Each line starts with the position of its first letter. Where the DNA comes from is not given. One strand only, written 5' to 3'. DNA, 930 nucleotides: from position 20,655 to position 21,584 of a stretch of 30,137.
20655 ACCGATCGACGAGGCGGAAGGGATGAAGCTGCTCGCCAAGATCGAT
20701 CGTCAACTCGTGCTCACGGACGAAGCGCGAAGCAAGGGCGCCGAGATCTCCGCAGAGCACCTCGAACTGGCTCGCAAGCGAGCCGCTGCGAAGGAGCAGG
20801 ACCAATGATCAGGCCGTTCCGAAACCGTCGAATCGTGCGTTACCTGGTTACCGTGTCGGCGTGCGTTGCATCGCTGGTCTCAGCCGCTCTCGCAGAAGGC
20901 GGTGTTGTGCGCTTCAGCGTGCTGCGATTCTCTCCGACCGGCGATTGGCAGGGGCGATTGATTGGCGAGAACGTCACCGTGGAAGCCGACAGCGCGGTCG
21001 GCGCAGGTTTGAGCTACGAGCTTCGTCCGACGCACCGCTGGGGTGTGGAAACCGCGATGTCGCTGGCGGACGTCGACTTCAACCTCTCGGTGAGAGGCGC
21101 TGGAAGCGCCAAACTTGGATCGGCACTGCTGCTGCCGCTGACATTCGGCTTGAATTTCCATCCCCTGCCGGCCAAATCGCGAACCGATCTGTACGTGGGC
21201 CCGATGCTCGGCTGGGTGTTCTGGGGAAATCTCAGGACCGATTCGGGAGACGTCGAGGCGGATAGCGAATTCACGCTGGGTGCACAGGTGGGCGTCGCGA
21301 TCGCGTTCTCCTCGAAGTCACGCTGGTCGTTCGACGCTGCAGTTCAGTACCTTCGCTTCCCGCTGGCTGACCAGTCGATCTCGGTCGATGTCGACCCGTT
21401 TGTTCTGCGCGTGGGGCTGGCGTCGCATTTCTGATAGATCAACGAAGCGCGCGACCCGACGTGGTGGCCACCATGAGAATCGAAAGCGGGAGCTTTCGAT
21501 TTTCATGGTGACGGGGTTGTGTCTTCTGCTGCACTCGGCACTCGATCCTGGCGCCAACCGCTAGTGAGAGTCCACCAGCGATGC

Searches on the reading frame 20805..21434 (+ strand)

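Call 11: search_protein_families(library=pfam, proteins=[window:20805-21434:+], max_evalue=0.001)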
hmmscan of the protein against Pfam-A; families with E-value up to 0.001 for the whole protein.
window:20805-21434:+ (209 aa): 2 families
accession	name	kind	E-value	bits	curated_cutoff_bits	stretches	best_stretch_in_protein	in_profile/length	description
PF03922.20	OmpW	-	6.4e-09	36.4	24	1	57-209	32-195/195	OmpW family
PF13505.12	OMP_b-brl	-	8.1e-09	36.3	28.7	1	46-203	35-171/175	Outer membrane protein beta-barrel domain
